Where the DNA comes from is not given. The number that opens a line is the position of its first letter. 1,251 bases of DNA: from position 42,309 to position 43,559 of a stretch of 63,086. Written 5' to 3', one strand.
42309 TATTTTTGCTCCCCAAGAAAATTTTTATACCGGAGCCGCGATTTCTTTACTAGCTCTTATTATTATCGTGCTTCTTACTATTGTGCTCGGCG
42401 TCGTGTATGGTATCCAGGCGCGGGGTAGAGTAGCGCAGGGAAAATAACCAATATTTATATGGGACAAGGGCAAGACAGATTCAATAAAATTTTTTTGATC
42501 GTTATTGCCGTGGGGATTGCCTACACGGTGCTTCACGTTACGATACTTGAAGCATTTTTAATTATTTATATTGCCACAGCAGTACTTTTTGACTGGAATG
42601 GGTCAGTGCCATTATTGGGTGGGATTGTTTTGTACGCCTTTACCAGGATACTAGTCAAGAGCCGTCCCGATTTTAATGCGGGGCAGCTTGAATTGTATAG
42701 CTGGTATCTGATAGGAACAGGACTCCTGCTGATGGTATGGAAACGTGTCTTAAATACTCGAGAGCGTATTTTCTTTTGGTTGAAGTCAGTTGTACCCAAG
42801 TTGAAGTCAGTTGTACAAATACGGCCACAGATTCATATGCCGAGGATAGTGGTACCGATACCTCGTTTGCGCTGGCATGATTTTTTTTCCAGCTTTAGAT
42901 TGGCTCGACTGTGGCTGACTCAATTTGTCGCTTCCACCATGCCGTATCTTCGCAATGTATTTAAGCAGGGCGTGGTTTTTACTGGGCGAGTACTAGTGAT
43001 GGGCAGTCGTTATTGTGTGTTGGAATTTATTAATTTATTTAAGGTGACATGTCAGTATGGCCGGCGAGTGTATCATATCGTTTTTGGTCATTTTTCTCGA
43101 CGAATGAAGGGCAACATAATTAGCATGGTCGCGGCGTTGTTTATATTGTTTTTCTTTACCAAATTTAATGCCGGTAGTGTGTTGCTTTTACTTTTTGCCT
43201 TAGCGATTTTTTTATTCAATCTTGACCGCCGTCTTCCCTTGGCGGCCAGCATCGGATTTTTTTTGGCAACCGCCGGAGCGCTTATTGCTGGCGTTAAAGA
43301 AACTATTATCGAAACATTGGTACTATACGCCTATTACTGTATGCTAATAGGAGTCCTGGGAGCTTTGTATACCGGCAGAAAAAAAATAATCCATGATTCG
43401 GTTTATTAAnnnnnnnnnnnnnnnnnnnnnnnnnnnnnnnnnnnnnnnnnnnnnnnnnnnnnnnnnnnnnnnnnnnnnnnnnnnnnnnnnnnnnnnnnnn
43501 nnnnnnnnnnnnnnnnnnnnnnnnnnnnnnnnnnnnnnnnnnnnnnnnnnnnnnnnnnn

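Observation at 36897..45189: An 8.3-kb block of four uncharacterised polytopic membrane proteins, three of them paralogous GT-C/AftD-like candidates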

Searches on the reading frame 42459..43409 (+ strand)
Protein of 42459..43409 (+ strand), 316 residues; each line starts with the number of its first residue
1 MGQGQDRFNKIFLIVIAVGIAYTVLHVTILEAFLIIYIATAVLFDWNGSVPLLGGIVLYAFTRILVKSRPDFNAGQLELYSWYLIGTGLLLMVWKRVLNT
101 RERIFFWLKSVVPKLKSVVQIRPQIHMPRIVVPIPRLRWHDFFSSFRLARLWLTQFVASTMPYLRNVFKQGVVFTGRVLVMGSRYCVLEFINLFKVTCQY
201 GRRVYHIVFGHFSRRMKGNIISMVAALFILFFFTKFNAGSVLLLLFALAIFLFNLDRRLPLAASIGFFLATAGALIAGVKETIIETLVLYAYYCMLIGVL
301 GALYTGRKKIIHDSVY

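Call 4: search_protein_families(library=pfam, proteins=[window:42459-43409:+], max_evalue=0.1)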
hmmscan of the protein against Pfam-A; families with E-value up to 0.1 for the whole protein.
window:42459-43409:+ (316 aa): 0 families

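Call 9: search_protein_families(library=ncbifam, proteins=[window:42459-43409:+], max_evalue=1)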
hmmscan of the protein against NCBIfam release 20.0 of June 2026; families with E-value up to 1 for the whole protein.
window:42459-43409:+ (316 aa): 0 families

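Call 32: find_homologous_proteins(query=window:42459-43409:+)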
Query window:42459-43409:+ (316 aa): 1 proteins with E <= 0.001 among 8000 candidates.
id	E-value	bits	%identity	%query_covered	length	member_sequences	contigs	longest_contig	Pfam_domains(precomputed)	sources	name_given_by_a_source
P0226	8.5e-202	688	100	100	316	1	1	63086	-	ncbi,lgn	-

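Call 92: search_protein_families(library=pfam, alignment_id=A4, max_evalue=1)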
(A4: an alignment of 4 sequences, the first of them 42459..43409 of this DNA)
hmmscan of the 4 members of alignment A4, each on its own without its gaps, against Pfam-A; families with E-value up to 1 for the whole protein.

A. member 1, window:42459-43409:+ (316 aa): 0 families

B. families by the number of members that match (of 4 scanned): 0 families

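Call 93: search_solved_structures(query=A4, max_evalue=10)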
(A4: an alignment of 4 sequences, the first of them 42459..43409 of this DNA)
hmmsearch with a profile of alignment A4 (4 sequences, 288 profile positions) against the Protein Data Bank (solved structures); distinct sequences matched with E-value up to 10: 0.
